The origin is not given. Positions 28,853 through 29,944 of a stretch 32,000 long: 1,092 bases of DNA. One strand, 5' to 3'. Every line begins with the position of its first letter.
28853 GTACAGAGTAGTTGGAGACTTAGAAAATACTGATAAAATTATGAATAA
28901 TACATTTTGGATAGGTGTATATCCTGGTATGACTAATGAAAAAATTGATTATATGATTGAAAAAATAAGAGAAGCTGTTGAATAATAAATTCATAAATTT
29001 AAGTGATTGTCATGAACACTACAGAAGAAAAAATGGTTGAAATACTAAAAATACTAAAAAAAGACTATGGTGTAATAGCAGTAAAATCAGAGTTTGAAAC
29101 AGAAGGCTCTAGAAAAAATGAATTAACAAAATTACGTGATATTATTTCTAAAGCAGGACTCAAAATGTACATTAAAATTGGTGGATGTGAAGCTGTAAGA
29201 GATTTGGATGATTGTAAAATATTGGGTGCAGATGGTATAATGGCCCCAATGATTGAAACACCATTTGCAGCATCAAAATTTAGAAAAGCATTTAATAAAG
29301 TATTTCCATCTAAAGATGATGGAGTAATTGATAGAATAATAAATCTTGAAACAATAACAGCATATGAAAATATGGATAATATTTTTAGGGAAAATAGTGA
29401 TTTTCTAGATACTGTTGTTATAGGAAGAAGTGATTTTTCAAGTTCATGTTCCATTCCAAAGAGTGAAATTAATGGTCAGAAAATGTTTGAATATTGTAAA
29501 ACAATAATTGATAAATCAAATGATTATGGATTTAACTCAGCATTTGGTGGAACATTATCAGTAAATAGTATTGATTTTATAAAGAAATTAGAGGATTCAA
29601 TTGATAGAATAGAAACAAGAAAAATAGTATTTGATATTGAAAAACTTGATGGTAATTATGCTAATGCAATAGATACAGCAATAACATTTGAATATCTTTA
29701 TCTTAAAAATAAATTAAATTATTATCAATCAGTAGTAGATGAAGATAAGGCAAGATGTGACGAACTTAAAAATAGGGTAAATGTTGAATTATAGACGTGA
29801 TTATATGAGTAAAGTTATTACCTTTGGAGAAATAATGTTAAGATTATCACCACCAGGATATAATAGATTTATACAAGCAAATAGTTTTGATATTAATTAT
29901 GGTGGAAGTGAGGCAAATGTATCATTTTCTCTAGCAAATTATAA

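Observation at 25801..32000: CDP-3,6-dideoxyhexose cassette extended by aldolase-like, KdgK-like and YerE-like ThDP enzymes in a methanogen: candidate undescribed deoxysugar pathway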

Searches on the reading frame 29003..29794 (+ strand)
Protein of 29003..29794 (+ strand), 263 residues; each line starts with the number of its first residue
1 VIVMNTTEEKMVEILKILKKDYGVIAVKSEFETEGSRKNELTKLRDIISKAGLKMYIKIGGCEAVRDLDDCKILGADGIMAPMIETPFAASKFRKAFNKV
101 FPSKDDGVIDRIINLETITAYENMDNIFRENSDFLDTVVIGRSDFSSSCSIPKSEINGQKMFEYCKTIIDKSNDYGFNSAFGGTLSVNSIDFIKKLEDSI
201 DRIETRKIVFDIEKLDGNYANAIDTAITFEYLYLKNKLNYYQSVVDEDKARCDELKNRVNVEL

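Call 7: search_protein_families(library=pfam, proteins=[window:29003-29794:+], max_evalue=0.01)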
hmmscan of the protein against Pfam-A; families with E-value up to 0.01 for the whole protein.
window:29003-29794:+ (263 aa): 1 family
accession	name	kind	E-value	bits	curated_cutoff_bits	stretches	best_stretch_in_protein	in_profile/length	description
PF03328.21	HpcH_HpaI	-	3.9e-06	26.7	25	1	54-169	61-177/221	HpcH/HpaI aldolase/citrate lyase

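Call 8: search_protein_families(library=ncbifam, proteins=[window:29003-29794:+], max_evalue=0.01)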
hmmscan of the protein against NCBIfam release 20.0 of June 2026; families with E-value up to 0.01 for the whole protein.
window:29003-29794:+ (263 aa): 0 families

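Call 11: find_homologous_proteins(query=window:29003-29794:+)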
Query window:29003-29794:+ (263 aa): 655 proteins with E <= 0.001 among 1652 candidates; the best 120 are listed.
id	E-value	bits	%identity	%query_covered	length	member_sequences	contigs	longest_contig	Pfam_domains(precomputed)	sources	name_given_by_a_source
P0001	4.8e-163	558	99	99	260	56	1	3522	PF03328.21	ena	-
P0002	3.3e-138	477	84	99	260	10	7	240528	-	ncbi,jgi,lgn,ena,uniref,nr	ncbi:aldolase/citrate lyase family protein [uncultured Methanosphaera sp.]|uniref:aldolase/citrate l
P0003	5.3e-136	470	84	99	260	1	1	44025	PF03328.21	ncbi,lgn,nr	ncbi:MAG: aldolase/citrate lyase family protein [Methanobacteriaceae archaeon]|nr:aldolase/citrate l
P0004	1.5e-134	465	83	99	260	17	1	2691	PF03328.21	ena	-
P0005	2.6e-130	451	79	99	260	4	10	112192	PF03328.21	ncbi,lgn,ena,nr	ncbi:MAG: hypothetical protein BZ135_09260 [Methanosphaera sp. rholeuAM6]|nr:MAG: hypothetical prote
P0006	3.0e-130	451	81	99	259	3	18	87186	PF03328.21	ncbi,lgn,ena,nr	ncbi:MAG: hypothetical protein IJJ47_08955 [Methanosphaera sp.]|nr:hypothetical protein [Methanospha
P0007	4.6e-129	447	78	98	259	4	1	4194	PF03328.21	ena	-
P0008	5.1e-129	447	80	99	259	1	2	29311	PF03328.21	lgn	-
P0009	1.1e-128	446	78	99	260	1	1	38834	PF03328.21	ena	-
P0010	3.9e-128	444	78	98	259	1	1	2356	PF03328.21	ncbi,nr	ncbi:MAG: hypothetical protein IJ672_00435 [Methanobrevibacter sp.]|nr:hypothetical protein [Methano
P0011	7.2e-128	443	78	99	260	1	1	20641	PF03328.21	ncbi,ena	-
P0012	4.3e-127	441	80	99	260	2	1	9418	PF03328.21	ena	-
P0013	5.9e-126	437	77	98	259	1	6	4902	PF03328.21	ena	-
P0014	7.1e-126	437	78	99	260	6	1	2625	PF03328.21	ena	-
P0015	9.6e-126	436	77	99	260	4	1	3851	PF03328.21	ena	-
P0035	8.6e-74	266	52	97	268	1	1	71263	PF03328.21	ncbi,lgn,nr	ncbi:MAG: aldolase/citrate lyase family protein [Deltaproteobacteria bacterium]|nr:aldolase/citrate 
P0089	1.9e-68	249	49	97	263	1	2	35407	PF03328.21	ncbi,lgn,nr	ncbi:MAG: aldolase/citrate lyase family protein [Fusobacteria bacterium]|nr:aldolase/citrate lyase f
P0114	1.5e-67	246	47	98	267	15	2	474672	PF03328.21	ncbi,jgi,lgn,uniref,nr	ncbi:aldolase/citrate lyase family protein [Christensenella tenuis]|uniref:Citrate lyase beta subuni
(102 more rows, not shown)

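Call 12: find_encoding_contigs(protein=P0114, flank=10000, max_places=2)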
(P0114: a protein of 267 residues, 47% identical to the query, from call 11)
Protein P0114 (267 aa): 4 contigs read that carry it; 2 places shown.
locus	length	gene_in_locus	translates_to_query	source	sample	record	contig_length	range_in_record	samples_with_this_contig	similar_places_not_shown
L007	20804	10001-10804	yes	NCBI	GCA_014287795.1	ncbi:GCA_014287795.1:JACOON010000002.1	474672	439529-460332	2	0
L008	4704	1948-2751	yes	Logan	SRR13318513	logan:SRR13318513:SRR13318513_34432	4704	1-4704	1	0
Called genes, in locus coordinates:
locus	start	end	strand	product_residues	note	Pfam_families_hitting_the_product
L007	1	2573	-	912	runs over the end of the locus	PF22148:Fervidolysin_NPro-like, PF00082:Peptidase_S8, PF13946:DUF4214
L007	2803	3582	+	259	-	PF00483:NTP_transferase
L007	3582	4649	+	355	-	PF01370:Epimerase, PF02719:Polysacc_synt_2, PF04321:RmlD_sub_bind (weak), PF01073:3Beta_HSD, PF16363:GDP_Man_Dehyd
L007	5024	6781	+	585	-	-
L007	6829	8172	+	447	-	PF01041:DegT_DnrJ_EryC1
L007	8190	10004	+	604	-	PF02776:TPP_enzyme_N, PF00205:TPP_enzyme_M, PF02775:TPP_enzyme_C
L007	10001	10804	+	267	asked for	PF03328:HpcH_HpaI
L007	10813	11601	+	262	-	PF00702:Hydrolase, PF13344:Hydrolase_6, PF13419:HAD_2 (weak), PF13242:Hydrolase_like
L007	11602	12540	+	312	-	PF01073:3Beta_HSD (weak), PF01370:Epimerase, PF04321:RmlD_sub_bind (faint), PF16363:GDP_Man_Dehyd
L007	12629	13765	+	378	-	PF05219:DREV (weak), PF07021:MetW (weak), PF13489:Methyltransf_23, PF13847:Methyltransf_31, PF08241:Methyltransf_11 (weak), PF08242:Methyltransf_12, PF13649:Methyltransf_25 (weak), PF08484:Methyltransf_14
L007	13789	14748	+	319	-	PF00535:Glycos_transf_2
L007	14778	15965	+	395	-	-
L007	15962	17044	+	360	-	PF04230:PS_pyruv_trans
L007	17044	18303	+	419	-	PF12838:Fer4_7, PF13187:Fer4_9 (faint), PF04422:FrhB_FdhB_N (weak), PF04432:FrhB_FdhB_C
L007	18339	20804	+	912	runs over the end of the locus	PF09586:YfhO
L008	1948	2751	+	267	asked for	PF03328:HpcH_HpaI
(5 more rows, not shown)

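Call 13: find_encoding_contigs(protein=P0035, flank=10000, max_places=2)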
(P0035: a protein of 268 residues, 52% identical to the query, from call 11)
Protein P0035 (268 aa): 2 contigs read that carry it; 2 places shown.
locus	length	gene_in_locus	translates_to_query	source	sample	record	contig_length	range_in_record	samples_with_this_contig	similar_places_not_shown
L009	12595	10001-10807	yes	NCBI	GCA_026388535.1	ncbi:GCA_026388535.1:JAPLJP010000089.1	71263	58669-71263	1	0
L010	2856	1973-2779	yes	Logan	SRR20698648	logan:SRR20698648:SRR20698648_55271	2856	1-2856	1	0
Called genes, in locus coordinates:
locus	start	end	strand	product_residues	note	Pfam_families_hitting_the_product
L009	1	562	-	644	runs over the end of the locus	-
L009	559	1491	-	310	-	PF13489:Methyltransf_23, PF13847:Methyltransf_31, PF08241:Methyltransf_11, PF08242:Methyltransf_12, PF13649:Methyltransf_25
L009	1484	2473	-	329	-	PF00535:Glycos_transf_2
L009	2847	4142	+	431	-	-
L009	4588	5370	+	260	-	PF00483:NTP_transferase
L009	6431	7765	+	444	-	PF00266:Aminotran_5 (faint), PF01041:DegT_DnrJ_EryC1, PF01053:Cys_Met_Meta_PP (weak)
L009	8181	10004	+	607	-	PF02776:TPP_enzyme_N, PF00205:TPP_enzyme_M, PF02775:TPP_enzyme_C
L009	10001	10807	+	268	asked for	PF03328:HpcH_HpaI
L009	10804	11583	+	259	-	PF00702:Hydrolase, PF09419:PGP_phosphatase (faint), PF13344:Hydrolase_6, PF13419:HAD_2 (faint), PF13242:Hydrolase_like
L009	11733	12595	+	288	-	PF01370:Epimerase, PF04321:RmlD_sub_bind, PF16363:GDP_Man_Dehyd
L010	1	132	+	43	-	?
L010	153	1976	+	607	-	PF02776:TPP_enzyme_N, PF00205:TPP_enzyme_M, PF02775:TPP_enzyme_C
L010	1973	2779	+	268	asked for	PF03328:HpcH_HpaI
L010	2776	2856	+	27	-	?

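Call 14: find_encoding_contigs(protein=P0089, flank=10000, max_places=2)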
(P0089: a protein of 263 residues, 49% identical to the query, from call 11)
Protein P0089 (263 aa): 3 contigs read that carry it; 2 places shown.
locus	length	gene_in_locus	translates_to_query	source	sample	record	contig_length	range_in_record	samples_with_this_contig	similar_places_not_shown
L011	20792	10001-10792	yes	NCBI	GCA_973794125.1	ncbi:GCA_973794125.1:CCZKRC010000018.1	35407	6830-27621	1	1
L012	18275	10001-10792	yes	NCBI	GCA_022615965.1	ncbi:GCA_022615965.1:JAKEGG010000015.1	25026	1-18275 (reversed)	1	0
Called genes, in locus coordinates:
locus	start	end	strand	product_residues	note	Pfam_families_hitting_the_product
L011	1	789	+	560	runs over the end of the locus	PF02776:TPP_enzyme_N, PF00205:TPP_enzyme_M, PF02775:TPP_enzyme_C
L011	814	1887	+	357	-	PF00180:Iso_dh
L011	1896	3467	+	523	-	PF00682:HMGL-like, PF22617:HCS_D2, PF08502:LeuA_dimer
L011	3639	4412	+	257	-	PF00483:NTP_transferase, PF12804:NTP_transf_3 (weak)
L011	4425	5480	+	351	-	PF04321:RmlD_sub_bind (weak), PF01073:3Beta_HSD, PF01370:Epimerase, PF02719:Polysacc_synt_2, PF16363:GDP_Man_Dehyd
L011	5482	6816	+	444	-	PF01041:DegT_DnrJ_EryC1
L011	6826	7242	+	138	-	PF04138:GtrA_DPMS_TM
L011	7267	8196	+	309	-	PF00106:adh_short (faint), PF01073:3Beta_HSD (faint), PF01370:Epimerase, PF04321:RmlD_sub_bind (faint), PF05368:NmrA (weak), PF16363:GDP_Man_Dehyd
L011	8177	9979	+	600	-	PF02776:TPP_enzyme_N, PF00205:TPP_enzyme_M, PF02775:TPP_enzyme_C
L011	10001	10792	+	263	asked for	PF03328:HpcH_HpaI (weak)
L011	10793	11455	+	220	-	PF00702:Hydrolase, PF12710:HAD (faint), PF13419:HAD_2, PF13242:Hydrolase_like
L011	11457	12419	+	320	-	PF00535:Glycos_transf_2, PF10111:Glyco_tranf_2_2 (weak)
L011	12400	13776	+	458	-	-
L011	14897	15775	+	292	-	PF01544:CorA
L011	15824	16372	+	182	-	PF06559:DCD_N, PF22769:DCD, PF00692:dUTPase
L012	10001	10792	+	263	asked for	PF03328:HpcH_HpaI (weak)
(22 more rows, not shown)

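Call 20: find_related_loci(query=A1, collection=genome_contigs, flank=10000)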
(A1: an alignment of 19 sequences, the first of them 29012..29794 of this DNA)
Query A1 (260 aa) in genome_contigs; peptide patterns used: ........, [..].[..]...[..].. (x = any residue, [..] = any of these).
600 stretches matched a pattern (row limit reached: there are more); 584 encode a relative of the query (tblastn E <= 1e-3); the best 80 are kept; 80 distinct loci.
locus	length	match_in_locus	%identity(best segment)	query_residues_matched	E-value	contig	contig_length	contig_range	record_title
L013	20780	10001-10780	84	1-260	4e-144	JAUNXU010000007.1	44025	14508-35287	MAG: Methanobacteriaceae archaeon isolate S3R_St_10 NODE_300_length_44025_cov_11.042597, whole genome shotgun sequence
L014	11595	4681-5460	79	1-260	1e-137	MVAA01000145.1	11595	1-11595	MAG: Methanosphaera sp. rholeuAM6 rholeuAM6__paired__contig_5058, whole genome shotgun sequence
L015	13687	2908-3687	78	1-260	1e-135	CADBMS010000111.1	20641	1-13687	MAG: uncultured Methanobrevibacter sp. isolate RUG14110 genome assembly, contig: RUG14110_asm_111, whole genome shotgun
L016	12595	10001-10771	52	1-256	3e-80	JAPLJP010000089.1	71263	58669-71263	MAG: Deltaproteobacteria bacterium isolate LacPavin_0920_SED2_MAG_43_11 LacPavin_0920_SED2_scaffold_143193, whole genome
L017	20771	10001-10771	49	1-258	2e-75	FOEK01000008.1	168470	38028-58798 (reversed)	Lachnospiraceae bacterium NE2001 genome assembly, contig: IE09DRAFT_scaffold00008.8, whole genome shotgun sequence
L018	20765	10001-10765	49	1-256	2e-75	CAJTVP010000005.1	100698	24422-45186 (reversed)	MAG TPA_asm: uncultured Eggerthellaceae bacterium isolate MGBC120343 genome assembly, contig: MGBC120343.5, whole genome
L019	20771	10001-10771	49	1-258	1e-75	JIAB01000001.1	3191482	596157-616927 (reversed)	Lachnospiraceae bacterium AC2031 P158DRAFT_scf7180000000002_quiver_dupTrim_6709.1_C, whole genome shotgun sequence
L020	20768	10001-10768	45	1-257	8e-75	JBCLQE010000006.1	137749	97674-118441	Oscillospiraceae bacterium 50-58 voucher GPTB0122 scaffold6, whole genome shotgun sequence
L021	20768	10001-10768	47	1-256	9e-75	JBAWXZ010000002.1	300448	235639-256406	MAG: Eubacteriales bacterium isolate ELA076 MAG076_2, whole genome shotgun sequence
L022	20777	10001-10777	46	1-259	2e-74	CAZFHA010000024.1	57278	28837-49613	MAG TPA_asm: uncultured Oscillospiraceae bacterium isolate SRP242652_co2_198 genome assembly, contig: NODE_700_length_57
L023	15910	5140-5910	49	1-258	4e-74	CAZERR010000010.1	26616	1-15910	MAG TPA_asm: uncultured Ruminococcus sp. isolate binchicken_co353_700 genome assembly, contig: NODE_3240_length_26616_co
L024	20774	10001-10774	47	1-258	5e-74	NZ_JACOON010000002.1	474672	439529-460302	Christensenella tenuis strain NSJ-35 HPD3569_ctg02, whole genome shotgun sequence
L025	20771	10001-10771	48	1-258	2e-73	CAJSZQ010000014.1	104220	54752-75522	Lachnospiraceae bacterium isolate A75_68.CO.DSS genome assembly, contig: MGBC000083.14, whole genome shotgun sequence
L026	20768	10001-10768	44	1-257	2e-73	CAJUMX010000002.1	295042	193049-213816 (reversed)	MAG TPA_asm: uncultured Oscillibacter sp. isolate MGBC161747 genome assembly, contig: MGBC161747.2, whole genome shotgun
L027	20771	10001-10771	44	1-258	4e-72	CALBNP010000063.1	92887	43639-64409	MAG TPA_asm: uncultured Bacteroidales bacterium isolate SRR6425747_bin.106_CONCOCT_v1.1_MAG genome assembly, contig: ERZ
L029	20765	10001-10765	48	1-256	4e-72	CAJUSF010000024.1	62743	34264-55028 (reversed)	MAG TPA_asm: uncultured Eggerthellaceae bacterium isolate MGBC165261 genome assembly, contig: MGBC165261.24, whole genom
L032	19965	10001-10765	46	1-256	1e-71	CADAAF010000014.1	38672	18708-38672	MAG: uncultured Bacteroidales bacterium isolate RUG13111 genome assembly, contig: RUG13111_asm_14, whole genome shotgun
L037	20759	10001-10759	46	1-255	2e-70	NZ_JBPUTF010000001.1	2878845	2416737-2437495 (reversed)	Clostridium sp. LP20 spades_K_17_127_1, whole genome shotgun sequence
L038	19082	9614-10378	48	1-256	1e-69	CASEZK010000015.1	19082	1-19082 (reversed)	uncultured Oscillospiraceae bacterium isolate CO.O41.metabat-bins.286 genome assembly, contig: CO.O41.metabat-bins.286.f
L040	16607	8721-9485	44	1-256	2e-68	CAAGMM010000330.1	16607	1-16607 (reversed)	MAG TPA_asm: Bacteroidales bacterium, isolate HGM05159, WGS project CAAGMM010000000 data, contig: SRS476833_52_k119_3732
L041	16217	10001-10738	46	10-257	3e-68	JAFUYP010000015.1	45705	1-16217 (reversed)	MAG: Ruminococcus sp. isolate RGIG4944 Roe_deer_Rumen-3__c4313, whole genome shotgun sequence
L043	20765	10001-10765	44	1-256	1e-67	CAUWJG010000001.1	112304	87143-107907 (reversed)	MAG: uncultured Collinsella sp. isolate SRS17165166__bin2 genome assembly, contig: SRS17165166_NODE_43_length_112304_cov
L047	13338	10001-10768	44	1-257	9e-67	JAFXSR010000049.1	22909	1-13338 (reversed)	MAG: Bacteroidales bacterium isolate RGIG6710 Sheep_Rumen-2__c828803, whole genome shotgun sequence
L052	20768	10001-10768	44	1-257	7e-66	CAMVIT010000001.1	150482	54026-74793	MAG TPA_asm: uncultured Bacteroidales bacterium isolate SRR8387720_bin.39_metaWRAP_v1.3_MAG genome assembly, contig: ERZ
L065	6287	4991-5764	38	1-255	5e-61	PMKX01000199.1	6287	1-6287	MAG: Actinomycetota bacterium isolate fen_672 73.20120600_E1D.40_contig_60851, whole genome shotgun sequence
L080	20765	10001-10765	40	1-253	4e-59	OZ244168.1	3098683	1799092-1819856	MAG: Erythrobacter sp. isolate f32e2afe-8b6c-4945-a3d3-f0998f5a6554 genome assembly, chromosome: 1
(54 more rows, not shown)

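Call 31: search_solved_structures(query=A1, max_evalue=1, show_alignments=2)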
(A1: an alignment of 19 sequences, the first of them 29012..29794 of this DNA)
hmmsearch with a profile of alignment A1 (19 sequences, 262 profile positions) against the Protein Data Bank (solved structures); distinct sequences matched with E-value up to 1: 19.
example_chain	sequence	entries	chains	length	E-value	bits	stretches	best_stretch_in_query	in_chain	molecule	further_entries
2vws_A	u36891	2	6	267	0.0014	21.4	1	103-172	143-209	YFAU, 2-KETO-3-DEOXY SUGAR ALDOLASE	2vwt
7nr1_A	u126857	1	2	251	0.0031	20.3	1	104-178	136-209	HpcH/HpaI aldolase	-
7o5v_AAA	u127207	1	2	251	0.0031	20.3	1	104-178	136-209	HpcH/HpaI aldolase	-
7nnk_A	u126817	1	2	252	0.0032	20.3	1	104-178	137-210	HpcH/HpaI aldolase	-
6r62_A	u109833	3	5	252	0.0032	20.3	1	104-178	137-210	HpcH/HpaI aldolase | hydroxyketoacid aldolase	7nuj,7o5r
7o9r_AAA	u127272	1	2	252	0.0032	20.3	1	104-178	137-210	HpcH/HpaI aldolase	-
7o5i_A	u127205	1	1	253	0.0032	20.3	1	104-178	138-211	HpcH/HpaI aldolase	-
8adq_A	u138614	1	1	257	0.0034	20.2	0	104-178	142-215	HpcH/HpaI aldolase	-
7o5w_AAA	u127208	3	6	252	0.0037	20.1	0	104-178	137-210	HpcH/HpaI aldolase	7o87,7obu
7et8_A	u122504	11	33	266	0.032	17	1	98-175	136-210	4-hydroxy-2-oxoheptanedioate aldolase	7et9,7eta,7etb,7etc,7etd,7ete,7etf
1naf_A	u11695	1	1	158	0.046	16.5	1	203-258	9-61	ADP-ribosylation factor binding protein GGA1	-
1nwm_X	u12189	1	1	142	0.063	16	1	205-258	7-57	ADP-ribosylation factor binding protein GGA1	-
1o3x_A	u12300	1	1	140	0.069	15.9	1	205-258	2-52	ADP-ribosylation factor binding protein GGA1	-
1oxz_A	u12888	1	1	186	0.11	15.3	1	204-258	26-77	ADP-ribosylation factor binding protein GGA1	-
5vxc_A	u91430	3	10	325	0.4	13.4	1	67-174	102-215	Citrate lyase subunit beta-like protein, mitochondrial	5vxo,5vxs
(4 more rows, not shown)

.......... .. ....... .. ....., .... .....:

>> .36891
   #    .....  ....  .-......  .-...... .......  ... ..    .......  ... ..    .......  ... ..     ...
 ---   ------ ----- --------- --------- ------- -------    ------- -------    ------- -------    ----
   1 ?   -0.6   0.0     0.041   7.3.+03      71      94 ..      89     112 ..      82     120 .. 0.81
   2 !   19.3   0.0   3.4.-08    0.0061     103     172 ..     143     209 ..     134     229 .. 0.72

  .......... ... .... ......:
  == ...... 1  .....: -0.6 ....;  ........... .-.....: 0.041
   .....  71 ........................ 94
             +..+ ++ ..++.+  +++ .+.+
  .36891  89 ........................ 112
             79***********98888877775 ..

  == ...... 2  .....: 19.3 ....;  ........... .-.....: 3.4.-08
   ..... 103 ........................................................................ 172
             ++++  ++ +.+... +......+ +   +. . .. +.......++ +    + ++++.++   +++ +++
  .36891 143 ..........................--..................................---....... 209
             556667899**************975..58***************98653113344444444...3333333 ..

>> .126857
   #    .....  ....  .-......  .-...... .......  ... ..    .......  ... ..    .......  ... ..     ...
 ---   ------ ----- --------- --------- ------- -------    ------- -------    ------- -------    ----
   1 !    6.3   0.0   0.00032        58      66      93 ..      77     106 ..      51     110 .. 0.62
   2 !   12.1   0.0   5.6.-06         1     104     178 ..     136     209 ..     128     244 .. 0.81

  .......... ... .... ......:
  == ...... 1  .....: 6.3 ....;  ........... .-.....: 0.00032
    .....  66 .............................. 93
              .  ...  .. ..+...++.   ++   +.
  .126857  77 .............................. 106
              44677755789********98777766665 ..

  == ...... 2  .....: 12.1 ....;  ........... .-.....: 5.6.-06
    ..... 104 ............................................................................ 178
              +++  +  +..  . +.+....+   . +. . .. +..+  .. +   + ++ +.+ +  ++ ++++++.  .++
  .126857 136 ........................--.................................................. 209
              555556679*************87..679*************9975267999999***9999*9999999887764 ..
